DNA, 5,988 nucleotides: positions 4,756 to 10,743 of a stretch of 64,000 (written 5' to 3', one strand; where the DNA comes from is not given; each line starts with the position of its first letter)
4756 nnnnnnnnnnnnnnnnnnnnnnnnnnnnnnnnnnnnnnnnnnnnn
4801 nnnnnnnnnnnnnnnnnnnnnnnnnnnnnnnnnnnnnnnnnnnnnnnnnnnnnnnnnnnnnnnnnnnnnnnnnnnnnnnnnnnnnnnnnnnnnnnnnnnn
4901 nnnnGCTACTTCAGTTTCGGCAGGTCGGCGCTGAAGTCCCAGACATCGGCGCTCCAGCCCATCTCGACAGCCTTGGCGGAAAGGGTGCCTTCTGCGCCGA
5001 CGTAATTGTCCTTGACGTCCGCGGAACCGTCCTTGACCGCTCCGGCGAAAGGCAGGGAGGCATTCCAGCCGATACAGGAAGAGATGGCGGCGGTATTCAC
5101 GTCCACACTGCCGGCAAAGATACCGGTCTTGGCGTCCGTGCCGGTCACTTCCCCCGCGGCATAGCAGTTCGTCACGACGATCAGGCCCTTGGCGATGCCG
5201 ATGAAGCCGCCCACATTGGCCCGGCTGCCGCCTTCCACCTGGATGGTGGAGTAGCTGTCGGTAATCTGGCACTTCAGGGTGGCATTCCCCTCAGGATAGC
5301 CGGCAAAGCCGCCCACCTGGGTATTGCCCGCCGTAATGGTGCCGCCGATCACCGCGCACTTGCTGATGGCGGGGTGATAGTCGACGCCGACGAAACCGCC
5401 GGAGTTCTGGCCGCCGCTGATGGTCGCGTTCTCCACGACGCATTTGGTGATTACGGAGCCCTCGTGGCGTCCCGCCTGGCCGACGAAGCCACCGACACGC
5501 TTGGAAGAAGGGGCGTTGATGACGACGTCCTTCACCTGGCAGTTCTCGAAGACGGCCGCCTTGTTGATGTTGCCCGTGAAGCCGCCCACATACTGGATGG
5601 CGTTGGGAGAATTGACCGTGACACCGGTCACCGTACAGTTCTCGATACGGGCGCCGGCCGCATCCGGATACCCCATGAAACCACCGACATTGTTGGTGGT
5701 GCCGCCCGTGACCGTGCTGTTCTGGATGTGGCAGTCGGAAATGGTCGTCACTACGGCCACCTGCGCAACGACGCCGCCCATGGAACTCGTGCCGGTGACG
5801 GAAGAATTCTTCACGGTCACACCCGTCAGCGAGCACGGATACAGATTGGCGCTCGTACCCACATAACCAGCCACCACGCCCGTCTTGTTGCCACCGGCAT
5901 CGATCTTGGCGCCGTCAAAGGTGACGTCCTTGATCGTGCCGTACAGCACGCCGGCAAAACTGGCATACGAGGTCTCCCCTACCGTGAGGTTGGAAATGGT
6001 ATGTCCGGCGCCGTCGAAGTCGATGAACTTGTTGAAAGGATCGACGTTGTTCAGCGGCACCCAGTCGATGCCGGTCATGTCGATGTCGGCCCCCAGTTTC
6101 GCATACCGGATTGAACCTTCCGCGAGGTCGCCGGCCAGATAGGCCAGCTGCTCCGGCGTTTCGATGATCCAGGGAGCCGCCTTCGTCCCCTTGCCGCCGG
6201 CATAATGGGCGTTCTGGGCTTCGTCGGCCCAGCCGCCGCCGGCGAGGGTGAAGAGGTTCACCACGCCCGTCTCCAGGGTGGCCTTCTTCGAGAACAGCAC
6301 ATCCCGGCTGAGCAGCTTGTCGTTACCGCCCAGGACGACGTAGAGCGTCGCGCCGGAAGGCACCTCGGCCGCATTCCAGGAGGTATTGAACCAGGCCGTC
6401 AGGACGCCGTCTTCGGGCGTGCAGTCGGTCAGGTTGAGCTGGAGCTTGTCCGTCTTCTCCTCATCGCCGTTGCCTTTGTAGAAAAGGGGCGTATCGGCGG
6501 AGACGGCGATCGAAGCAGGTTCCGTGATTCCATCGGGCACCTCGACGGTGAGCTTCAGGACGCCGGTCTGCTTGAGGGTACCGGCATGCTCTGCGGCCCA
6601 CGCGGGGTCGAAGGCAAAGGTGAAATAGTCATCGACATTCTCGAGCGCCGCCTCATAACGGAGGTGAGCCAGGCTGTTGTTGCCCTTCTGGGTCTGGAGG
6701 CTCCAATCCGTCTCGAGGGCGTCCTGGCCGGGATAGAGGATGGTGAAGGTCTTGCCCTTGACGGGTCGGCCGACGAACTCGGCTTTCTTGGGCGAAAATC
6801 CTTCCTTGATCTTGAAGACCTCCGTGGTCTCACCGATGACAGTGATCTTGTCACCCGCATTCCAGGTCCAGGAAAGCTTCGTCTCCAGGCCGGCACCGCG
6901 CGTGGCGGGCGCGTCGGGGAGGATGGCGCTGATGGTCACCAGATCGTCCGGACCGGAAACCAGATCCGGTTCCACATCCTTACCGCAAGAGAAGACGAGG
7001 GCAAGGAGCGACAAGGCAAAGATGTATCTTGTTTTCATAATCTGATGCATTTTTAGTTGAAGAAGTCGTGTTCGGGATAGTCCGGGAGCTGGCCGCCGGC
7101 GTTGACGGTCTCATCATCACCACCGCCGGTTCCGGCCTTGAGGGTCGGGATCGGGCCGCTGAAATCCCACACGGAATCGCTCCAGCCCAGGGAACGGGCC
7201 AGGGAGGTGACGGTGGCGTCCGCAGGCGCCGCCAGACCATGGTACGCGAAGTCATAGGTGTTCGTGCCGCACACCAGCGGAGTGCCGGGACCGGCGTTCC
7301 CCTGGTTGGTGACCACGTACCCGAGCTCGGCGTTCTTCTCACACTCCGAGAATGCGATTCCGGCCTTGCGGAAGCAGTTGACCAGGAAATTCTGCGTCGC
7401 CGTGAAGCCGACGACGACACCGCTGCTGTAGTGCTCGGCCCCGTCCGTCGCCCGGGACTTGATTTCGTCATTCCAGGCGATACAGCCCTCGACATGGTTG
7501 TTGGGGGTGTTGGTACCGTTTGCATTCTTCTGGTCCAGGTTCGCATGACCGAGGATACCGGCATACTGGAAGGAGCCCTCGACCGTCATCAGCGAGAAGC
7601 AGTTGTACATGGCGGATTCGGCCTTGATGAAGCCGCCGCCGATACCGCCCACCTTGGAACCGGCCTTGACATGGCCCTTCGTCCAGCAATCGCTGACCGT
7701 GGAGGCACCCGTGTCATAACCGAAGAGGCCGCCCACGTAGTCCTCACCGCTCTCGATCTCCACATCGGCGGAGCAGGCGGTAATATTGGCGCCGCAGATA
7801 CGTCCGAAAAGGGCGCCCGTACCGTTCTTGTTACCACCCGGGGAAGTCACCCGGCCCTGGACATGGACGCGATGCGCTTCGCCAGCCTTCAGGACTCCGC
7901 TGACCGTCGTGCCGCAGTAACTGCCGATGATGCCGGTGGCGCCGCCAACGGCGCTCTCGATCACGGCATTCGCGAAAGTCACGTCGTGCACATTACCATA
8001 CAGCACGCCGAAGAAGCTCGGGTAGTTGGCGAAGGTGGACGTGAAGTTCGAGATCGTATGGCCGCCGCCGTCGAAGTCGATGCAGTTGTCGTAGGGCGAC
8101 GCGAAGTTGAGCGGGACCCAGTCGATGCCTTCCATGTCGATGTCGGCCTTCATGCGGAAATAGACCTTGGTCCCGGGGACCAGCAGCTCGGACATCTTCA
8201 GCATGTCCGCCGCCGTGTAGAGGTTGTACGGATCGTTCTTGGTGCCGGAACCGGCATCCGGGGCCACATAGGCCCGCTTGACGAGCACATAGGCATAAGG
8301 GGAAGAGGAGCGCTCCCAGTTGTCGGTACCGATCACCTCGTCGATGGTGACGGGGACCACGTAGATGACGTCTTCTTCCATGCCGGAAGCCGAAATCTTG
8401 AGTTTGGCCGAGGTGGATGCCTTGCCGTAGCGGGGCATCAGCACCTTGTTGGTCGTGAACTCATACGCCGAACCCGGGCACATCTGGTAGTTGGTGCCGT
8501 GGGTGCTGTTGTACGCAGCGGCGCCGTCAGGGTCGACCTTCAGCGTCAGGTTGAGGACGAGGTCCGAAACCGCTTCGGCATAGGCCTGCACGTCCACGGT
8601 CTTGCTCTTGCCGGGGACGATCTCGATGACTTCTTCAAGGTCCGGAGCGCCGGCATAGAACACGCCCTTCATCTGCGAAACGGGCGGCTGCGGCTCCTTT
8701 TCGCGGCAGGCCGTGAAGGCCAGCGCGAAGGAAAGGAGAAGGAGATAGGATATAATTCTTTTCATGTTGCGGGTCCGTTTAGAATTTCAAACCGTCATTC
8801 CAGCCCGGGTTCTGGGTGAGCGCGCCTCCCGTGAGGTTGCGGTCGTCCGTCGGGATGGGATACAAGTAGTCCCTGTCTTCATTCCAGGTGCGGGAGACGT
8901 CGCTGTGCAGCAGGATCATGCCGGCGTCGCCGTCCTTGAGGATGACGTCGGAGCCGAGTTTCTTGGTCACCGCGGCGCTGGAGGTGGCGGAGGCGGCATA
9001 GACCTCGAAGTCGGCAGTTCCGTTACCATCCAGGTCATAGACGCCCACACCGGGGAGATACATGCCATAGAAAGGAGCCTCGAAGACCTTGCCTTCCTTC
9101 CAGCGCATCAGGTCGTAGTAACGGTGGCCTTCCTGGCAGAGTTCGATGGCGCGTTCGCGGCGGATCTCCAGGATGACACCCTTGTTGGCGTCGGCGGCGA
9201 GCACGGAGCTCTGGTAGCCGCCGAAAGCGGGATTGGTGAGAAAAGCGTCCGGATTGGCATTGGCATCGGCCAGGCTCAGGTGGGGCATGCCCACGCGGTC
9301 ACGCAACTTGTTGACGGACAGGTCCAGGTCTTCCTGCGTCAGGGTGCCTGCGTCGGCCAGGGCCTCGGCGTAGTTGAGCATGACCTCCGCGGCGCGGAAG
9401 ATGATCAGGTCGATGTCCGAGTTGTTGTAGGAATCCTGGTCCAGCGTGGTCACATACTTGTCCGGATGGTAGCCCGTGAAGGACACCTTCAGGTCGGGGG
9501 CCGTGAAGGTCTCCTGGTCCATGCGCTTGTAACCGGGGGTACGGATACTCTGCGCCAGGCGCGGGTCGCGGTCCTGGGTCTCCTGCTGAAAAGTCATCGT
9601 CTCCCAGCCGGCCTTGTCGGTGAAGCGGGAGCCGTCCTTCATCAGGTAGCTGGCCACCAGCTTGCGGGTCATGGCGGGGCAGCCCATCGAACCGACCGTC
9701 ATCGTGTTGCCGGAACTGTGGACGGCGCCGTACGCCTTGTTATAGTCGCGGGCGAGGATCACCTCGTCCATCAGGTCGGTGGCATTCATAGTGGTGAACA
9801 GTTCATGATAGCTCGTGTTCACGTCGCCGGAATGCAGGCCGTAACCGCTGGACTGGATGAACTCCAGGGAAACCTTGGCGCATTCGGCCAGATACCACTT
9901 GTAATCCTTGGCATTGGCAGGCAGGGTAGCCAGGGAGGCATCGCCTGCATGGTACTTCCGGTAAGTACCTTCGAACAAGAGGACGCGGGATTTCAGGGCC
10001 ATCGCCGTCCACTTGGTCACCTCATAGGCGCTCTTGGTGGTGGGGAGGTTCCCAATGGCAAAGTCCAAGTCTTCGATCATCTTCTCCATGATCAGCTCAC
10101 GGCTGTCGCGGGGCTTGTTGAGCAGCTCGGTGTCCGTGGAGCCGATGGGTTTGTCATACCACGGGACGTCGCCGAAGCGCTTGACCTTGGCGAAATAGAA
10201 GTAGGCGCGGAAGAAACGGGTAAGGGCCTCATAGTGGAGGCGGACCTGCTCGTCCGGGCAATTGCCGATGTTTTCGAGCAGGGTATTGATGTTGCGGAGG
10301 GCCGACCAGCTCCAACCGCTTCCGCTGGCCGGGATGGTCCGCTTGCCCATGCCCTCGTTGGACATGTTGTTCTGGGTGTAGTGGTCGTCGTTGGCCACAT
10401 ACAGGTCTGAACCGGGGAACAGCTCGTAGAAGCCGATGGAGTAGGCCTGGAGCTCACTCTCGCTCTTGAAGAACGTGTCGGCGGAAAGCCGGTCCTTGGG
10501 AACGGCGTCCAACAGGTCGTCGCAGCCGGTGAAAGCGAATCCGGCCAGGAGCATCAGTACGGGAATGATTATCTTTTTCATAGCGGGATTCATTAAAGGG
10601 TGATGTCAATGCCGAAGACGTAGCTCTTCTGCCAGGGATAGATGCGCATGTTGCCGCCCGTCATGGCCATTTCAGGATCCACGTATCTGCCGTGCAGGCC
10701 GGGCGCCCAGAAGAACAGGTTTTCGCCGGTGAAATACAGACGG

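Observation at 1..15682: SusC/D locus whose visible enzymes are phosphatases and phosphodiester glycosidases: candidate phospho-glycan utilisation system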

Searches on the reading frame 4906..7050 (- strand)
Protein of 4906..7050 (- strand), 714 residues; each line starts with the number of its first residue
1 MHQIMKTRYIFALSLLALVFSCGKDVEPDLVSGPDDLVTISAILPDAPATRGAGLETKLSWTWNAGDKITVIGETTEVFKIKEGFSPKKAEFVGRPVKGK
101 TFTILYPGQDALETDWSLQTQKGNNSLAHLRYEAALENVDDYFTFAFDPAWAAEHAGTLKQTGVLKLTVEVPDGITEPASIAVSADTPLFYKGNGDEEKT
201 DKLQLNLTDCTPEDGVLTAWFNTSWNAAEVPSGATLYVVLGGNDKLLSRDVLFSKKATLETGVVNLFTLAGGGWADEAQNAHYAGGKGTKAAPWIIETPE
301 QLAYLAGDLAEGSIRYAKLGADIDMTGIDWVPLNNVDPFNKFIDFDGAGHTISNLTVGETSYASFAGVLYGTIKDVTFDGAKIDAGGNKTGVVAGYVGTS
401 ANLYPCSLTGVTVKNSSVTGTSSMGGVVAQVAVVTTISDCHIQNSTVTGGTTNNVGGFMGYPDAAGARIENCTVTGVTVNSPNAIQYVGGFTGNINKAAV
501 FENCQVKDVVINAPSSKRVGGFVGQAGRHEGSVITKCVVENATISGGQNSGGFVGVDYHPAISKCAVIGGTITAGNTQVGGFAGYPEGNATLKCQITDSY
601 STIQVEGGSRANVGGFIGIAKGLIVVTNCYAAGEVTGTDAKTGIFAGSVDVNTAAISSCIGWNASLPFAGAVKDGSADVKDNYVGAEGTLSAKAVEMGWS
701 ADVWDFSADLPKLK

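Call 3: search_protein_families(library=pfam, proteins=[window:4906-7050:-], max_evalue=0.01)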
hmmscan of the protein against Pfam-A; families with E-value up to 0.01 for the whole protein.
window:4906-7050:- (714 aa): 1 family
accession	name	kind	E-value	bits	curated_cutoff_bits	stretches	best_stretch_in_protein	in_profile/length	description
PF07581.17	Glug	-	6.8e-19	67.4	20.5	2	452-480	2-28/28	The GLUG motif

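Call 5: search_protein_families(library=ncbifam, proteins=[window:4906-7050:-], max_evalue=0.01)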
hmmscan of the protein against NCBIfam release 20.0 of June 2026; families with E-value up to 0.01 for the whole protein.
window:4906-7050:- (714 aa): 0 families

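Call 29: search_solved_structures(query=window:4906-7050:-, max_evalue=1)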
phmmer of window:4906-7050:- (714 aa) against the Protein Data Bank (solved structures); distinct sequences matched with E-value up to 1: 2.
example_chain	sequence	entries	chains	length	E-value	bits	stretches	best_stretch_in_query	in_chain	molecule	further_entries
3n6z_A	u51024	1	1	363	1.2e-19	73.4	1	276-586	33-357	putative immunoglobulin A1 protease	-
7uvl_P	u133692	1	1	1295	0.00012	23.8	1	412-537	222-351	LPXTG-motif cell wall anchor domain protein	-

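Call 58: find_homologous_proteins(query=window:4906-7050:-, max_evalue=0.00001)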
Query window:4906-7050:- (714 aa): 357 proteins with E <= 0.00001 among 8000 candidates; the best 120 are listed.
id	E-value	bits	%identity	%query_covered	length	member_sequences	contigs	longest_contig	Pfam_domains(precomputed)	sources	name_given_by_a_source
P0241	0.0e+0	1586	99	99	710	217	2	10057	PF07581.18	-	-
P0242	0.0e+0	1538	97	99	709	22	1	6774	PF07581.18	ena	-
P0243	0.0e+0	1485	92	99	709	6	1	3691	PF07581.18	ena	-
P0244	0.0e+0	1423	89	99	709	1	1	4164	PF07581.18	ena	-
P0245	0.0e+0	1411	86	99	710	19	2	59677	PF07581.18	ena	-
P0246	0.0e+0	1408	86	99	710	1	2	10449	PF07581.18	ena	-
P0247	0.0e+0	1402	86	99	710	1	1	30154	PF07581.18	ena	-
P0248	0.0e+0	1394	85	99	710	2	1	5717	PF07581.18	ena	-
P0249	0.0e+0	1362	84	99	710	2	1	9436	PF07581.18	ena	-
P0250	0.0e+0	1360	84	99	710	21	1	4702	PF07581.18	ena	-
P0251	0.0e+0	1357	84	99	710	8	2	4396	PF07581.18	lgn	-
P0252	0.0e+0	1346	83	99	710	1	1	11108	PF07581.18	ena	-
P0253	0.0e+0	1245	80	99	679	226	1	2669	PF07581.18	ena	-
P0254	0.0e+0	1228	78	99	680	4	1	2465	PF07581.18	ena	-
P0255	0.0e+0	1187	75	99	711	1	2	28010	PF07581.18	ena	-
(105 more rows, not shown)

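Call 72: predict_structure(alignment_id=A3)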
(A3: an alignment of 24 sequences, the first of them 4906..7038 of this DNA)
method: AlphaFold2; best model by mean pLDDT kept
length: 710 residues; sequences in the alignment: 24
mean_pLDDT: 89.4   pTM: 0.75
mean pLDDT of the five models: 89.4, 88.7, 88.4, 88.2, 86.8
residues with pLDDT >= 90: 501; 70-90: 162; 50-70: 7; < 50: 40
segments of 3 or more residues with pLDDT < 50: 1-30, 44-53
pLDDT, mean of each block of 10 residues (from residue 1): 35 33 36 86 47 64 92 93 91 93 89 93 88 94 91 91 89 92 87 85 92 92 85 89 84 84 82 85 86 96 88 97 94 92 98 94 97 98 94 90 97 95 96 98 89 96 96 93 95 96 97 96 89 98 96 94 98 96 91 98 97 96 97 96 95 96 95 91 95 97 95
secondary structure, 60 per line:
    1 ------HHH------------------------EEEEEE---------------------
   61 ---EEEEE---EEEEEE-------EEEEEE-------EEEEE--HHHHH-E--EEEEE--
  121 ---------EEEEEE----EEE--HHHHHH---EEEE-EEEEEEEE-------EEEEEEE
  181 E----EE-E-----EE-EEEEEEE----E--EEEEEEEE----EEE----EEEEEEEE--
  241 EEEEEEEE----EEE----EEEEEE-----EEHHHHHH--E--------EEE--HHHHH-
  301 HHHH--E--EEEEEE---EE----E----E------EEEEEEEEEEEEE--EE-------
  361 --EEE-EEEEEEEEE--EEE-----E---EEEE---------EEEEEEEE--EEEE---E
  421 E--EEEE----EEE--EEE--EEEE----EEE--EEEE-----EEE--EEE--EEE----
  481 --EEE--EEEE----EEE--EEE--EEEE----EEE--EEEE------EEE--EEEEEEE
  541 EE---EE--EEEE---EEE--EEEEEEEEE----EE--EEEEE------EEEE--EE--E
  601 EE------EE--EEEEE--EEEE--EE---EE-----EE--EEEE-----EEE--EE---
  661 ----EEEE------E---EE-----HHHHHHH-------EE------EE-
elements in order (helices of 4 or more, strands of 3 or more residues): E34-39 E64-68 E72-77 E85-90 E98-102 H105-109 E114-118 E130-135 E140-142 H145-150 E154-157 E159-166 E174-181 E198-204 E212-219 E224-226 E231-238 E241-248 E253-255 E260-265 H273-278 E290-292 H295-299 H301-304 E310-315 E337-349 E363-365 E367-375 E378-380 E390-393 E403-410 E413-416 E424-427 E432-434 E437-439 E442-445 E450-452 E455-458 E464-466 E469-471 E474-476 E483-485 E488-491 E496-498 E501-503 E506-509 E514-516 E519-522 E529-531 E534-542 E550-553 E557-559 E562-570 E579-583 E590-593 E600-602 E613-617 E620-623 E642-645 E651-653 E665-668 H686-692

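Call 74: fold_search(model_id=the predicted structure, library=pdb)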
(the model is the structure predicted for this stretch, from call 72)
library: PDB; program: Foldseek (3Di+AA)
matches with E <= 10: 470; with E <= 0.001: 5
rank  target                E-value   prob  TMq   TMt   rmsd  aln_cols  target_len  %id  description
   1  3n6z                  3.3e-11  1.00  0.21  0.41  11.8       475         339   19  Crystal structure of a putative immunoglobulin A1 protease (BACOVA_03286) from Bacteroides ovatus at 1.30 A resolution (released 2010-07-21)
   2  7uvl_P                2.3e-05  1.00  0.23  0.14  17.8       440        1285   14  IgA1 Protease with IgA1 substrate (released 2022-11-23)
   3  7jgj_A                2.6e-05  1.00  0.27  0.16  16.6       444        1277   15  IgA1 Protease in complex with neutralizing mAb (released 2020-12-09)
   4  7uvk                  7.8e-05  1.00  0.26  0.15  15.3       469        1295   16  G. haemolysans IgA1 protease (released 2022-11-23)
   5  3t2l                  8.0e-04  1.00  0.20  0.44   7.9       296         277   14  Crystal structure of a Putative cell adhesion protein (BF1858) from Bacteroides fragilis NCTC 9343 at 2.33 A resolution (released 2011-08-10)
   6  6xjb                  1.2e-03  1.00  0.28  0.16  13.9       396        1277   16  IgA1 Protease (released 2020-12-09)
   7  6xja_P                1.2e-03  0.99  0.23  0.14  18.4       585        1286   12  Streptococcus Pneumoniae IgA1 Protease with IgA1 substrate (released 2021-01-20)
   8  5w6f_A                2.2e-03  0.80  0.18  0.20  17.9       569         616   11  Crystal structure of Bacteriophage CBA120 tailspike protein 3 (TSP3, orf212) (released 2018-10-24)
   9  6nw9_C                2.7e-03  0.47  0.15  0.16  19.3       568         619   10  CRYSTAL STRUCTURE OF A TAILSPIKE PROTEIN 3 (TSP3, ORF212) FROM ESCHERICHIA COLI O157:H7 BACTERIOPHAGE CBA120 (released 2019-06-05)
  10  7w1c_C                7.3e-03  0.51  0.18  0.20  23.4       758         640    9  Crystal structure of Klebsiella pneumoniae K1 capsule-specific polysaccharide lyase in a P1 crystal form (released 2022-05-18)
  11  4ecn                  8.7e-03  0.23  0.13  0.12  21.0       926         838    8  Crystal structure of a leucine-rich repeat protein (BT_0210) from Bacteroides thetaiotaomicron VPI-5482 at 2.80 A resolu (released 2012-05-23)
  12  2x6x_A                1.0e-02  0.75  0.21  0.24  12.8       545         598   11  Tailspike protein mutant D339N of E.coli bacteriophage HK620 in complex with hexasaccharide (released 2011-03-02)
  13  7w1c_E                1.7e-02  0.89  0.22  0.24  16.1       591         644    8  Crystal structure of Klebsiella pneumoniae K1 capsule-specific polysaccharide lyase in a P1 crystal form (released 2022-05-18)
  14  2pyg_B                1.7e-02  0.47  0.16  0.24  12.4       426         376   14  Azotobacter vinelandii Mannuronan C-5 epimerase AlgE4 A-module (released 2008-05-27)
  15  1cgw_A                1.9e-02  0.89  0.09  0.10  14.0       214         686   12  SITE DIRECTED MUTATIONS OF THE ACTIVE SITE RESIDUE TYROSINE 195 OF CYCLODEXTRIN GLYCOSYLTRANSFERASE FROM BACILLUS CIRC (released 1995-02-07)
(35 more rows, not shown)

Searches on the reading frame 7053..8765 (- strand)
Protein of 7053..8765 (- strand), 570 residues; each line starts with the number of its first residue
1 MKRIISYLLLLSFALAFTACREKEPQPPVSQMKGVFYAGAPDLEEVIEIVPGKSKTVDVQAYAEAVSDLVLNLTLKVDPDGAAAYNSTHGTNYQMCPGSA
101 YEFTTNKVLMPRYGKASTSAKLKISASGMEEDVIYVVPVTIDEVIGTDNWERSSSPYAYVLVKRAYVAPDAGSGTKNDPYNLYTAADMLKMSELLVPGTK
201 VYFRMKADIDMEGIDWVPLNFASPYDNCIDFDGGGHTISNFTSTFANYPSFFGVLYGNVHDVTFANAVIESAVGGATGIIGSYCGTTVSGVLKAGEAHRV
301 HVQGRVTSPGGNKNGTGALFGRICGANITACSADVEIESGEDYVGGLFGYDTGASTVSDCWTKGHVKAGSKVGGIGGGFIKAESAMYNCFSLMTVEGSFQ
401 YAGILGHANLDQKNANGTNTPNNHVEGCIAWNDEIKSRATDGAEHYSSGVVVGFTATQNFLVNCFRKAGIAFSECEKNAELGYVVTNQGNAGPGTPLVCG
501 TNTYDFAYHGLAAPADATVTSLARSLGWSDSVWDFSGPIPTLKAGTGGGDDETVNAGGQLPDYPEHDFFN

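Call 3: search_protein_families(library=pfam, proteins=[window:7053-8765:-], max_evalue=0.01)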
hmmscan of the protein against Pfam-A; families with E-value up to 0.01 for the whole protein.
window:7053-8765:- (570 aa): 1 family
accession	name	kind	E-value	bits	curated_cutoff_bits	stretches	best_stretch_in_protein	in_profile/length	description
PF08522.16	BT_3987-like_N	-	2.2e-13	51.4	25.9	1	51-144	23-116/120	BT_3987-like, N-terminal domain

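Call 5: search_protein_families(library=ncbifam, proteins=[window:7053-8765:-], max_evalue=0.01)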
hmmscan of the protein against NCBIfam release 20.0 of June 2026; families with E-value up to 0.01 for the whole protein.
window:7053-8765:- (570 aa): 0 families

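Call 30: search_solved_structures(query=window:7053-8765:-, max_evalue=1)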
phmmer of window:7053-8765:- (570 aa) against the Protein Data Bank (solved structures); distinct sequences matched with E-value up to 1: 4.
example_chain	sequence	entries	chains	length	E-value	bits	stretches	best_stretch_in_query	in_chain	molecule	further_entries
3n6z_A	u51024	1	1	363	2.8e-23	85.7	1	171-381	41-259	putative immunoglobulin A1 protease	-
6tcv_B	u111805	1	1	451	0.001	21.1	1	58-174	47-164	Endo-beta-N-acetylglucosaminidase F1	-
3poh_A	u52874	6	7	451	0.0011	21.1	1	58-174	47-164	Endo-beta-N-acetylglucosaminidase F1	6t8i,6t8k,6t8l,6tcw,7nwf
8w01_A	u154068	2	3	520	0.21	13.5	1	70-142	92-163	DUF1735 domain-containing protein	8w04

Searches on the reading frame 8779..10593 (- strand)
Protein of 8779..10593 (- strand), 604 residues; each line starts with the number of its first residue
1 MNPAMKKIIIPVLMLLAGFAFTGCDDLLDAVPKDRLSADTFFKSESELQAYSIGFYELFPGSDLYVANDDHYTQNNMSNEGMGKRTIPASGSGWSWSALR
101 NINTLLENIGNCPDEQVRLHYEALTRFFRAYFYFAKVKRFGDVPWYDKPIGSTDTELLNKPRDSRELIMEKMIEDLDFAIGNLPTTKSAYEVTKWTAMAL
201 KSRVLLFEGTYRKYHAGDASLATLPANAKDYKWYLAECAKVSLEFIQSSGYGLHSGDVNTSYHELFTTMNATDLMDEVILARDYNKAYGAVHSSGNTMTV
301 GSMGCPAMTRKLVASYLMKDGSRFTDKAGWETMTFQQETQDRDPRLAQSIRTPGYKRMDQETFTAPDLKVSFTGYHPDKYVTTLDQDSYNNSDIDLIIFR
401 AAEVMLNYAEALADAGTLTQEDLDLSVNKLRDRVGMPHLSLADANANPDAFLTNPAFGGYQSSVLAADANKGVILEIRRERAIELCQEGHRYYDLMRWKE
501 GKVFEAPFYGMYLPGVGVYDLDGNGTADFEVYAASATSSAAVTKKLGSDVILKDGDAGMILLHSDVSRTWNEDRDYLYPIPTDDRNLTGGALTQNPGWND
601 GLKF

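Call 3: search_protein_families(library=pfam, proteins=[window:8779-10593:-], max_evalue=0.01)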
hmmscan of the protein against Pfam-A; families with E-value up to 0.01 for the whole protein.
window:8779-10593:- (604 aa): 3 families
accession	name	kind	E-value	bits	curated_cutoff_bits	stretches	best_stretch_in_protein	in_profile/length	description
PF07980.17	SusD_RagB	-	1.5e-48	166.5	23.1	1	282-598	19-297/297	SusD family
PF14322.12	SusD-like_3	-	4e-13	50.5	27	1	27-206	2-191/191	Starch-binding associating with outer membrane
PF12771.13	SusD-like_2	-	5.5e-07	29.2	27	1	98-190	68-157/415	Starch-binding associating with outer membrane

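Call 5: search_protein_families(library=ncbifam, proteins=[window:8779-10593:-], max_evalue=0.01)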
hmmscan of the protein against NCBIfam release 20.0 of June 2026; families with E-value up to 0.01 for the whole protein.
window:8779-10593:- (604 aa): 2 families
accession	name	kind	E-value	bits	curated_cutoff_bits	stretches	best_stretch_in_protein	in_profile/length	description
NF033072.0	NanU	exception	8e-12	45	425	1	5-497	1-483/521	SusD family outer membrane lipoprotein NanU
NF033071.0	SusD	exception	0.00014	20.2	725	0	327-436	372-477/558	starch-binding outer membrane lipoprotein SusD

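Call 70: search_solved_structures(query=window:8779-10593:-, max_evalue=0.00001)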
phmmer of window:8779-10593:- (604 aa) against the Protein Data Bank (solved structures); distinct sequences matched with E-value up to 0.00001: 17.
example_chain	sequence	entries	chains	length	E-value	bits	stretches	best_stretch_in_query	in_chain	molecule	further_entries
3qnk_A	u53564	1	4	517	8.6e-17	63.7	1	85-213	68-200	Putative lipoprotein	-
5cjz_A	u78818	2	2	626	1.6e-13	52.9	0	388-503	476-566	SusD homolog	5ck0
5ck1_A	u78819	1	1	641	3.8e-13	51.7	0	388-503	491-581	SusD homolog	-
6gcz_A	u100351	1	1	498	3.2e-12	48.6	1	40-231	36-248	Starch-binding associating with outer membrane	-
7bll_A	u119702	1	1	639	1.6e-11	46.3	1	398-504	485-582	SusD homolog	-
3i4g_A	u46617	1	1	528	4e-10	41.7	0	256-436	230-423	SusD-like carbohydrate binding protein BF1063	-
9sje_B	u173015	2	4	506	4.1e-10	41.7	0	10-196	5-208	SusD homolog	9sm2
9rx3_A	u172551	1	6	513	4.3e-10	41.6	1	7-202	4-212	Putative outer membrane starch-binding protein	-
3otn_A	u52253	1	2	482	2.1e-09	39.3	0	370-445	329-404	SusD superfamily protein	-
3iv0_A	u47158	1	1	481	1e-08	37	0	94-184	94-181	SusD homolog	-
9sjj_A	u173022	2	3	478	9.3e-08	33.9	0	371-437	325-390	SusD homolog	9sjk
6zlt_A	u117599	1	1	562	1.6e-07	33.1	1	99-509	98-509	SusD homolog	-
7kv4_AAA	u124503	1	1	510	1.7e-07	33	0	92-224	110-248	SusD family protein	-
6z8i_A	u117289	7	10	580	2.3e-07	32.6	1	97-509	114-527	SusD homolog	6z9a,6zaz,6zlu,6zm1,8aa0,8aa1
5t3r_A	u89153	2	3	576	2.3e-07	32.6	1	97-509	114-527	SusD homolog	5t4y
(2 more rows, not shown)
